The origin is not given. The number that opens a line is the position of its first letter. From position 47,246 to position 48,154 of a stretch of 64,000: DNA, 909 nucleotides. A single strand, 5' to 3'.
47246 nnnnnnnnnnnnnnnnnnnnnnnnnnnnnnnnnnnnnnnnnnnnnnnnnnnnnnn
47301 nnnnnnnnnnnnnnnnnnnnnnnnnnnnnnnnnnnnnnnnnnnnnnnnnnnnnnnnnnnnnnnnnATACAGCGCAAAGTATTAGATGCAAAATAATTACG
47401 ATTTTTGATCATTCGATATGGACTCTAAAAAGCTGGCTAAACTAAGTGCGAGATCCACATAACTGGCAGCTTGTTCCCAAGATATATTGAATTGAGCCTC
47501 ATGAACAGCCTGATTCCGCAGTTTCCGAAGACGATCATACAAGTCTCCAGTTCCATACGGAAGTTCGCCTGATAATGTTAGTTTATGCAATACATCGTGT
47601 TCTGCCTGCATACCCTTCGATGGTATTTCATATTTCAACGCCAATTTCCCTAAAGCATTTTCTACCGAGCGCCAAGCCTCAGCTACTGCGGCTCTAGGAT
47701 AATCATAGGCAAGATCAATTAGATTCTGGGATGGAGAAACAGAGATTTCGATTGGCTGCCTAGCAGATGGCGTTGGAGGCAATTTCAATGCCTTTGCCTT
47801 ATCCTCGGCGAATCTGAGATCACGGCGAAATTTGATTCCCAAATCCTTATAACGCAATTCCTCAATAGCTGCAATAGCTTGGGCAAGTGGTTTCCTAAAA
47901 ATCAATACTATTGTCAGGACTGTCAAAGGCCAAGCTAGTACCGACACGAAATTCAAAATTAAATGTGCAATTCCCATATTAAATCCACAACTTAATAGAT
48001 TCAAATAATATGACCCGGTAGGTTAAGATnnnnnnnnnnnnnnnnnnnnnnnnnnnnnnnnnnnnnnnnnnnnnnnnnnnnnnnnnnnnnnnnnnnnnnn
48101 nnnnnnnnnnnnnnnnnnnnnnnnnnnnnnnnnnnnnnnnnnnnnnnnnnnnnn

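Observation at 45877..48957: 3-kb AT-rich insertion bounded by 36-38-bp direct repeats encoding DUF3800 plus two DUF4145 (HEPN-like) proteins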

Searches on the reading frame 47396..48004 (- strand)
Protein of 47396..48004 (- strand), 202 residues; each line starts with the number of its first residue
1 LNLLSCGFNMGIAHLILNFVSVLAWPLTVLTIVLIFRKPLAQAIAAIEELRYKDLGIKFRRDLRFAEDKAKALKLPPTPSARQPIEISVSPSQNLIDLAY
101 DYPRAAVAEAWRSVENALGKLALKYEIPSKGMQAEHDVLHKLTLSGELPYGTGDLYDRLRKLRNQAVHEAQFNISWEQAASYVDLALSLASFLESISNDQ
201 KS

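Call 5: search_protein_families(library=pfam, proteins=[window:47396-48004:-], max_evalue=0.1)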
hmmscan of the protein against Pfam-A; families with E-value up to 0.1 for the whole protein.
window:47396-48004:- (202 aa): 2 families
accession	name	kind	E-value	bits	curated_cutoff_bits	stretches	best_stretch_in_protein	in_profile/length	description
PF13643.11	DUF4145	-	0.046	14.2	23.1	1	103-179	11-80/88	Domain of unknown function (DUF4145)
PF18735.6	HEPN_RiboL-PSP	-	0.054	13.8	28.4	1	154-196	144-188/191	RiboL-PSP-HEPN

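Call 6: search_protein_families(library=padloc, proteins=[window:47396-48004:-], max_evalue=0.1)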
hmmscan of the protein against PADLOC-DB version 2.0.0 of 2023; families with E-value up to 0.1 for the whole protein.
window:47396-48004:- (202 aa): 0 families

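Call 21: find_homologous_proteins(query=window:47399-47977:-)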
Query seq(193 aa) (193 aa): 4 proteins with E <= 0.001 among 565 candidates.
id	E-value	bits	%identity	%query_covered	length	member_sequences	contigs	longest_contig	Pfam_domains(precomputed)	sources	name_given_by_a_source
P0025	1.8e-119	414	100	100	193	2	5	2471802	-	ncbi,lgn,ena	ncbi:MAG: hypothetical protein WB588_05405 [Dehalococcoidia bacterium]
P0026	9.9e-67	242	66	99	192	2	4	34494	-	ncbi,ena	-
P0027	4.1e-35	139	44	94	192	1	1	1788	-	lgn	-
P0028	5.9e-23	100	36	95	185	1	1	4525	-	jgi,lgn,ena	-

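Call 28: find_encoding_contigs(protein=P0028, flank=6000, max_places=3)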
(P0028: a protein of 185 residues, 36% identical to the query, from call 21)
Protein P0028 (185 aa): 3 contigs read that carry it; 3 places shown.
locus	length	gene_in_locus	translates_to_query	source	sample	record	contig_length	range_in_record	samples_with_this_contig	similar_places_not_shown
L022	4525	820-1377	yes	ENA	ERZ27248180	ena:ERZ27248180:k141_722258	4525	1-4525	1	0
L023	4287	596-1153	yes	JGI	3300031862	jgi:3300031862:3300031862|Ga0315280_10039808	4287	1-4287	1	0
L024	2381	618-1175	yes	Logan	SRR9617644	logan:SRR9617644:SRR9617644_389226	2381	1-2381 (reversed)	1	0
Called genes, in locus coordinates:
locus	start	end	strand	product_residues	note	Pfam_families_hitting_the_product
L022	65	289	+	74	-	PF04255:DUF433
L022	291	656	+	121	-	PF18480:DUF5615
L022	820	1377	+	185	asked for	-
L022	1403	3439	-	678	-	PF19543:GH123_N (faint), PF22680:Glyco_hydro_123_N_2, PF13320:GH123_cat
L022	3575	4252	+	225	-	PF00005:ABC_tran, PF02463:SMC_N (faint), PF13555:AAA_29 (weak), PF13304:AAA_21 (faint)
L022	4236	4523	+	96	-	?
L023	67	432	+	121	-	PF18480:DUF5615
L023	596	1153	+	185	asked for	-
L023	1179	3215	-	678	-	PF19543:GH123_N (faint), PF22680:Glyco_hydro_123_N_2, PF13320:GH123_cat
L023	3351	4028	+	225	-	PF00005:ABC_tran, PF02463:SMC_N (faint), PF13555:AAA_29 (weak), PF13304:AAA_21 (faint)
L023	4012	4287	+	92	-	?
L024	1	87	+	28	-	?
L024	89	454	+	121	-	PF18480:DUF5615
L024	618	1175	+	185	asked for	-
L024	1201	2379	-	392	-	?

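Call 29: find_encoding_contigs(protein=P0027, flank=6000, max_places=2)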
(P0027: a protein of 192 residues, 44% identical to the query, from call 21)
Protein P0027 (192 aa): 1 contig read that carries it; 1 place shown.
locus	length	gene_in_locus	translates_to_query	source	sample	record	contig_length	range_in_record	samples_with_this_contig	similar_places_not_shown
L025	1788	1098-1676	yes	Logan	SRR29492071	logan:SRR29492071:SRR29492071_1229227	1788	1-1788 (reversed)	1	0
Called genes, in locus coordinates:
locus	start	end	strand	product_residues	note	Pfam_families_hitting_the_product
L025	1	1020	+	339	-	?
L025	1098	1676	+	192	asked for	-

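Call 31: search_protein_families(library=pfam, proteins=[L025:1-1020:+, P0026, P0027, P0028], max_evalue=0.1)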
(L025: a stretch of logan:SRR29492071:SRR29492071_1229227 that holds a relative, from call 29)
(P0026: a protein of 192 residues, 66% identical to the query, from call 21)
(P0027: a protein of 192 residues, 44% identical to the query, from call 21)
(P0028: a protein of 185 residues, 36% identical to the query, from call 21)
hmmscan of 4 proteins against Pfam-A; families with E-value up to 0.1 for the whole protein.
L025:1-1020:+ (339 aa): 3 families
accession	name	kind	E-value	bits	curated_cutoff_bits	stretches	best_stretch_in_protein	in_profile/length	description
PF00696.33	AA_kinase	-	5.5e-35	121.6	24.9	1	2-206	25-234/234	Amino acid kinase family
PF01472.26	PUA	-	5.3e-20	71.6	24.8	1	248-320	1-72/74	PUA domain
PF17785.7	PUA_3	-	4.3e-06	26.8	22.6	1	251-304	2-55/64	PUA-like domain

P0026 (192 aa): 2 families
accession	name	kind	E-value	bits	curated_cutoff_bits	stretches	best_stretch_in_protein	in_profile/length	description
PF18735.6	HEPN_RiboL-PSP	-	0.00072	19.9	28.4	1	100-186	117-187/191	RiboL-PSP-HEPN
PF13643.11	DUF4145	-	0.0018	18.8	23.1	1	93-174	10-84/88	Domain of unknown function (DUF4145)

P0027 (192 aa): 2 families
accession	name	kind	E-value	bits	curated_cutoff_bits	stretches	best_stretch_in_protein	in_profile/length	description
PF13643.11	DUF4145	-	0.0061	17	23.1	1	89-177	4-85/88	Domain of unknown function (DUF4145)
PF13613.12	HTH_Tnp_4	-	0.069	13.2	27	0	152-184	16-48/53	Helix-turn-helix of DDE superfamily endonuclease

P0028 (185 aa): 2 families
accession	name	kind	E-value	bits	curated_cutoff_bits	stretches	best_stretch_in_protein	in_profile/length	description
PF18735.6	HEPN_RiboL-PSP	-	0.00012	22.5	28.4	1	126-181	143-187/191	RiboL-PSP-HEPN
PF13643.11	DUF4145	-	0.00017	22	23.1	1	82-156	4-72/88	Domain of unknown function (DUF4145)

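Call 58: search_protein_representatives(alignment_id=A1)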
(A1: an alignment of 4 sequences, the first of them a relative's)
Query: 4 sequences, 190 profile positions. Proteins with E-value up to 0.001 (for the whole library): 5189; up to 1e-10: 2536; up to 1e-30: 154. The best 150 are listed.
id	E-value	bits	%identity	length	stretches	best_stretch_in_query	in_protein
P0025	7.6e-92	322.7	-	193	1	1-190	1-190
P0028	1.5e-81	289.0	-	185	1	7-189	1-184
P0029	7.6e-57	208.5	-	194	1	1-187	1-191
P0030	2.4e-55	203.6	-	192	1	1-189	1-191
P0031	3.5e-54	199.8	-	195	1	1-189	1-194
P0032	1.8e-49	184.5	-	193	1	5-188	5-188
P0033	2.4e-49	184.1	-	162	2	77-185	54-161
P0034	2.5e-48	180.7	-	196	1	1-186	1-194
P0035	4.5e-48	179.9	-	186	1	5-188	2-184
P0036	1.0e-47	178.7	-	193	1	2-185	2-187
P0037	1.4e-47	178.3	-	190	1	1-189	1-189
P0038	2.7e-47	177.4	-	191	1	5-187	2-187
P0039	3.6e-47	176.9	-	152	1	41-189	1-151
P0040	1.9e-46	174.6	-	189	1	6-189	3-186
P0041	4.9e-46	173.3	-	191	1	1-185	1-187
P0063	2.0e-39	151.7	-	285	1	6-185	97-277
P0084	2.0e-36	141.9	-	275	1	1-186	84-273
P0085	2.6e-36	141.5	-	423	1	4-189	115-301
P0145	2.3e-32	128.7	-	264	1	5-186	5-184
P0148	3.3e-32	128.2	-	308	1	4-184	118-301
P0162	1.5e-31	126.0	-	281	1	8-186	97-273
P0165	1.7e-31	125.9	-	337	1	9-184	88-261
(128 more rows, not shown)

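Call 60: search_protein_families(library=pfam, alignment_id=A3, max_evalue=0.01)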
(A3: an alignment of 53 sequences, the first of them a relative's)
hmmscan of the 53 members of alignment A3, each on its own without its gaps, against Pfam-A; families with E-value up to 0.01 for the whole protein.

A. member 1, P0025 (193 aa): 0 families

B. families by the number of members that match (of 53 scanned): 13 families
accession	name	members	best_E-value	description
PF13643.11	DUF4145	36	5.5e-09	Domain of unknown function (DUF4145)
PF18735.6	HEPN_RiboL-PSP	19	1.7e-05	RiboL-PSP-HEPN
PF18731.6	HEPN_Swt1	13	3.9e-05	Swt1-like HEPN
PF01934.22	HepT-like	4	0.00098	Ribonuclease HepT-like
PF05168.19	HEPN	2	1e-05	HEPN domain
PF20797.2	HepT-like_2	2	0.0072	HepT-like protein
PF09509.15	Hypoth_Ymh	1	0.00041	Protein of unknown function (Hypoth_ymh)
PF15112.11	DUF4559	1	0.00059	Domain of unknown function (DUF4559)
PF18730.6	HEPN_Cthe2314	1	0.0013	Cthe_2314-like HEPN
PF18737.6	HEPN_MAE_28990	1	0.0019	MAE_28990/MAE_18760-like HEPN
PF18093.7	Trm5_N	1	0.0038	tRNA methyltransferase 5 N-terminal domain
PF00989.32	PAS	1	0.0039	PAS fold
PF02151.25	UVR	1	0.0098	UvrB/uvrC motif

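Call 61: search_solved_structures(query=A3, max_evalue=1)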
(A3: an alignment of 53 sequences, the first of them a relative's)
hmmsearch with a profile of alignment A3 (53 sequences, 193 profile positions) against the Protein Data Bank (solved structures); distinct sequences matched with E-value up to 1: 2.
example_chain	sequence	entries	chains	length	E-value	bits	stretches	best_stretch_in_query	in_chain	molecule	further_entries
6w6l_6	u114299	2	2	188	0.57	12.9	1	42-86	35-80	Calcium load-activated calcium channel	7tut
9oij_A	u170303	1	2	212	0.63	12.8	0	144-179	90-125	HepS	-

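Call 68: search_protein_families(library=padloc, proteins=[P0025, P0028], max_evalue=0.01)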
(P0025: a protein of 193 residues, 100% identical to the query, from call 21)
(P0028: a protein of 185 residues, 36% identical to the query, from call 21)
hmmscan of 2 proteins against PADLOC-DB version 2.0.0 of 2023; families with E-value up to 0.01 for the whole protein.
P0025 (193 aa): 0 families

P0028 (185 aa): 0 families

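Call 69: search_protein_families(library=ncbifam, proteins=[P0025], max_evalue=0.01)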
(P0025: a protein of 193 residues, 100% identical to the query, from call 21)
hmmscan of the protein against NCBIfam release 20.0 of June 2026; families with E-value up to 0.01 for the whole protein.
P0025 (193 aa): 1 family
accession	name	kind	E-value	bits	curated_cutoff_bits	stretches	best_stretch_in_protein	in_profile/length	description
NF008521.0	PRK11448.1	equivalog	0.00075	17.6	729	1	105-183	42-118/1123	type I restriction-modification system endonuclease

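Call 70: search_protein_families(library=phrogs, proteins=[P0025], max_evalue=0.001)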
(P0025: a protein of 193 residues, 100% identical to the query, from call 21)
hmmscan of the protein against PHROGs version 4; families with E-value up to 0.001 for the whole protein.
P0025 (193 aa): 1 family
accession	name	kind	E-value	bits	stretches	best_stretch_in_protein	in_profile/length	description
phrog_18019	-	unknown function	1.8e-08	35.4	1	89-180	87-177/185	-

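Call 71: predict_structure(alignment_id=A3)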
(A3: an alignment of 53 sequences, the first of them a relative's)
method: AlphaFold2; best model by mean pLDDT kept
length: 193 residues; sequences in the alignment: 53
mean_pLDDT: 92.4   pTM: 0.80
mean pLDDT of the five models: 92.4, 92.3, 91.7, 91.1, 85.9
residues with pLDDT >= 90: 154; 70-90: 29; 50-70: 10; < 50: 0
segments of 3 or more residues with pLDDT < 50: none
pLDDT, mean of each block of 10 residues (from residue 1): 90 96 96 89 89 97 91 65 92 97 97 95 91 97 97 96 93 97 95 67
secondary structure, 60 per line:
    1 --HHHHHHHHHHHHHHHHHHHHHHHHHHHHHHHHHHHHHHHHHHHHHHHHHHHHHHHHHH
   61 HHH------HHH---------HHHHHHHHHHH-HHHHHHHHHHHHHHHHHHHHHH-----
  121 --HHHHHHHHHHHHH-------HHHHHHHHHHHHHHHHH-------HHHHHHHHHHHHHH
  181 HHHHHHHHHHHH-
elements in order: H3-63 H82-92 H94-115 H123-135 H143-159 H167-192

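Call 83: search_dna_similar(query=P0025, collection=plasmids, mode=protein, max_evalue=0.001, max_rows=15)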
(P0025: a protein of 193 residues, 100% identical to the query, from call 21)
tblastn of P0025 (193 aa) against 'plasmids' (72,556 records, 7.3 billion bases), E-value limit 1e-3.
Records with a match: 8; places in all: 8; records where one place covers at least 80% of the query: 8.
Best place of each record, by identity: <60% 8.
By first word of the organism name: Rhizobium 2; Salinivibrio 1; Desulfosarcina 1; Shewanella 1; Cryobacterium 1; Citrobacter 1; Pseudorhodobacter 1.
By predicted mobility (MOB-suite, as given by PLSDB): conjugative 4; mobilizable 3; non-mobilizable 1.
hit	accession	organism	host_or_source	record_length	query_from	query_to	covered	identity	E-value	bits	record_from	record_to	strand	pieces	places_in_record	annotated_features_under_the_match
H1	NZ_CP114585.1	Salinivibrio proteolyticus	-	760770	6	186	94%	29.9%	2e-12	72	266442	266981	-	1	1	hypothetical protein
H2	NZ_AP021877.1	Desulfosarcina ovata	-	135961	1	188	97%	26.7%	2e-6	54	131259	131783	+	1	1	hypothetical protein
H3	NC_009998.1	Shewanella baltica OS195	-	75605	2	184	95%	27.4%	1e-12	73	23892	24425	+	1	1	hypothetical protein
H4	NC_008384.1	Rhizobium johnstonii 3841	-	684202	7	174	87%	28.1%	3e-6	54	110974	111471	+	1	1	hypothetical protein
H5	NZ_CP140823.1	Rhizobium johnstonii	Trifolium pratense,whole organism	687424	7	174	87%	28.1%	3e-6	54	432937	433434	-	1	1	hypothetical protein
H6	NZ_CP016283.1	Cryobacterium arcticum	-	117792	1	189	98%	24.4%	1e-5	52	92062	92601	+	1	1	hypothetical protein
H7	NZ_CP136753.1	Citrobacter koseri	-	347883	7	181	91%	23.8%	4e-7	56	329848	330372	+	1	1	DUF4145 domain-containing protein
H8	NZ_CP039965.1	Pseudorhodobacter turbinis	single bacterial isolate,Turban shell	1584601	9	166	82%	23.3%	1e-5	52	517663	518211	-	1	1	record has no annotation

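Call 84: search_dna_similar(query=P0025, collection=phages, mode=protein, max_evalue=0.001, max_rows=15)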
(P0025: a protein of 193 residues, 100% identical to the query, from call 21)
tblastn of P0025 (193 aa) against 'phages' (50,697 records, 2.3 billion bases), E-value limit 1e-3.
No match.

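Call 86: get_annotated_region(hit=H3, flank=3500)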
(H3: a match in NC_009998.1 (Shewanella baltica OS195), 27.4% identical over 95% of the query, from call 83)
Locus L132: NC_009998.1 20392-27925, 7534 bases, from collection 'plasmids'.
description: Shewanella baltica OS195 plasmid pS19501, complete sequence
organism: Shewanella baltica OS195 (NCBI taxid 399599)
taxonomy: Bacteria; Pseudomonadota; Gammaproteobacteria; Alteromonadales; Shewanellaceae; Shewanella; Shewanella baltica; Shewanella baltica OS195
host: -; source: -; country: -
typing (MOB-suite, as given by PLSDB): conjugative; replicon rep_cluster_559; relaxase MOBF; mating-pair formation MPF_F
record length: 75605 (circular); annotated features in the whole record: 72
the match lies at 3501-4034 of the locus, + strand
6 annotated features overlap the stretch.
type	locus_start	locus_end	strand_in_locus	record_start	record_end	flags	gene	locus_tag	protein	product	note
CDS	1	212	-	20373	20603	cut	-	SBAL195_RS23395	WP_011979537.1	hypothetical protein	-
CDS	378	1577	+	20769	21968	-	-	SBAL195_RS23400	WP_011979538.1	ParA family protein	-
CDS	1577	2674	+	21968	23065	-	-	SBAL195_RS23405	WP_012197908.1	ParB family protein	-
CDS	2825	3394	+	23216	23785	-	-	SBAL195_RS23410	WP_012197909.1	hypothetical protein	-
CDS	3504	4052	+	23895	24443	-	-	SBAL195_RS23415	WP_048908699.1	hypothetical protein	-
CDS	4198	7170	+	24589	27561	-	-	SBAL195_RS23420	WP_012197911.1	TrlF family AAA-like ATPase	-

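Call 87: get_annotated_region(hit=H1, flank=3500)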
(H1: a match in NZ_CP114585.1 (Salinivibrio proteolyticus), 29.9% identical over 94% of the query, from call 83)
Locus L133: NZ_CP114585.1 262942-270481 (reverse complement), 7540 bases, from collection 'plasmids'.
description: Salinivibrio proteolyticus strain TGB10 plasmid unnamed, complete sequence
organism: Salinivibrio proteolyticus (NCBI taxid 334715)
taxonomy: Bacteria; Pseudomonadota; Gammaproteobacteria; Vibrionales; Vibrionaceae; Salinivibrio; Salinivibrio proteolyticus
host: -; source: -; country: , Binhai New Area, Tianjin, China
typing (MOB-suite, as given by PLSDB): non-mobilizable
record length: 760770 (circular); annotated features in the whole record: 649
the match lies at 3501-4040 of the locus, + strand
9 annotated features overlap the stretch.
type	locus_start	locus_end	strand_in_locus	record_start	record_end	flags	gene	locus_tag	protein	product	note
CDS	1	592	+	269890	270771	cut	-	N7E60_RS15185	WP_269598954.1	metal ABC transporter permease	GO:0030001 - metal ion transport [Evidence IEA]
CDS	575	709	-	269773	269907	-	-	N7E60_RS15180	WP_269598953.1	hypothetical protein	-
CDS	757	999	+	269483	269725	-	-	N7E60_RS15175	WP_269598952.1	type II toxin-antitoxin system ParD family antitoxin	GO:0051983 - regulation of chromosome segregation [Evidence IEA]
CDS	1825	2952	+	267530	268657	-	-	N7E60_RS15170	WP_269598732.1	ISAs1 family transposase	-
CDS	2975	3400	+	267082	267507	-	-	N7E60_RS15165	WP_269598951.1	GNAT family protein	-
CDS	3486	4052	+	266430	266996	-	-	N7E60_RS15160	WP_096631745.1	hypothetical protein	-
CDS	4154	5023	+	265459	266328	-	-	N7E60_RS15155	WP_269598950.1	restriction endonuclease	GO:0009307 - DNA restriction-modification system [Evidence IEA]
CDS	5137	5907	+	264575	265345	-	-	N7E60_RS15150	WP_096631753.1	hypothetical protein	-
CDS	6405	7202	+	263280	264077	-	-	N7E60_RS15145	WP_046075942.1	hypothetical protein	-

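Call 88: get_annotated_region(hit=H7, flank=3500)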
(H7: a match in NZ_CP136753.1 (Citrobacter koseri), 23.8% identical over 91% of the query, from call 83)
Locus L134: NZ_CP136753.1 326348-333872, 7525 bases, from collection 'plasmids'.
description: Citrobacter koseri strain K820 plasmid pK820-1, complete sequence
organism: Citrobacter koseri (NCBI taxid 545)
taxonomy: Bacteria; Pseudomonadota; Gammaproteobacteria; Enterobacterales; Enterobacteriaceae; Citrobacter; Citrobacter koseri
host: -; source: -; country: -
typing (MOB-suite, as given by PLSDB): conjugative; replicon IncHI2A,rep_cluster_1088; relaxase MOBH; mating-pair formation MPF_F
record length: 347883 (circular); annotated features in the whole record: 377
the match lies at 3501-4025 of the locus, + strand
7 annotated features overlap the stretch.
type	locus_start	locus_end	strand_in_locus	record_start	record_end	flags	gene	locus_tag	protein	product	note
CDS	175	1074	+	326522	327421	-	-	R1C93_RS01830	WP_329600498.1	SMEK domain-containing protein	-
CDS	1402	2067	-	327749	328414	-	-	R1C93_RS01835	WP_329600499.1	class I SAM-dependent methyltransferase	-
CDS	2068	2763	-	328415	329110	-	-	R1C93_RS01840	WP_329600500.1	hypothetical protein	-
CDS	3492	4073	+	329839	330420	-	-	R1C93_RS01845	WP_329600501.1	DUF4145 domain-containing protein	-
CDS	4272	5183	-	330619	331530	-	-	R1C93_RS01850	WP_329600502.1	hypothetical protein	-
CDS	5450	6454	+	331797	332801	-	-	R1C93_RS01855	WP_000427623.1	IS110-like element IS4321 family transposase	GO:0006313 - DNA transposition [Evidence IEA]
CDS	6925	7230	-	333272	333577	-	-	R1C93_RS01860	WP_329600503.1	hypothetical protein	-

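Call 89: get_annotated_region(hit=H2, flank=3500)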
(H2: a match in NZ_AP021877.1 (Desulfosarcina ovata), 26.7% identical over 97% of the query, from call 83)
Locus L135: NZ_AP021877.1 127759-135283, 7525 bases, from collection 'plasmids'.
description: Desulfosarcina ovata subsp. sediminis strain 28bB2T plasmid Do28_1, complete sequence
organism: Desulfosarcina ovata (NCBI taxid 885957)
taxonomy: Bacteria; Thermodesulfobacteriota; Desulfobacteria; Desulfobacterales; Desulfosarcinaceae; Desulfosarcina; Desulfosarcina ovata
host: -; source: -; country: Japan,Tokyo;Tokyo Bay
typing (MOB-suite, as given by PLSDB): mobilizable; relaxase MOBQ
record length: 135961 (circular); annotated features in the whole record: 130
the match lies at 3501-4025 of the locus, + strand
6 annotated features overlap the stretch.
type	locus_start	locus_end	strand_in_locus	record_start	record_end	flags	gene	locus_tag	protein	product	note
CDS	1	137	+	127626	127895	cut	-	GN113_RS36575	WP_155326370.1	hypothetical protein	-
CDS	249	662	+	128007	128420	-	-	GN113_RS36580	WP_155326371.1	hypothetical protein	-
CDS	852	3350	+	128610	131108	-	-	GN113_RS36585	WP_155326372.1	DEAD/DEAH box helicase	-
CDS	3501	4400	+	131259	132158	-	-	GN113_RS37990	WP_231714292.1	hypothetical protein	-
CDS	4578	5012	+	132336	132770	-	-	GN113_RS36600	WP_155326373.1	formylglycine-generating enzyme family protein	-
CDS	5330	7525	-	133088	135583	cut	-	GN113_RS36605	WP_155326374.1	hypothetical protein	-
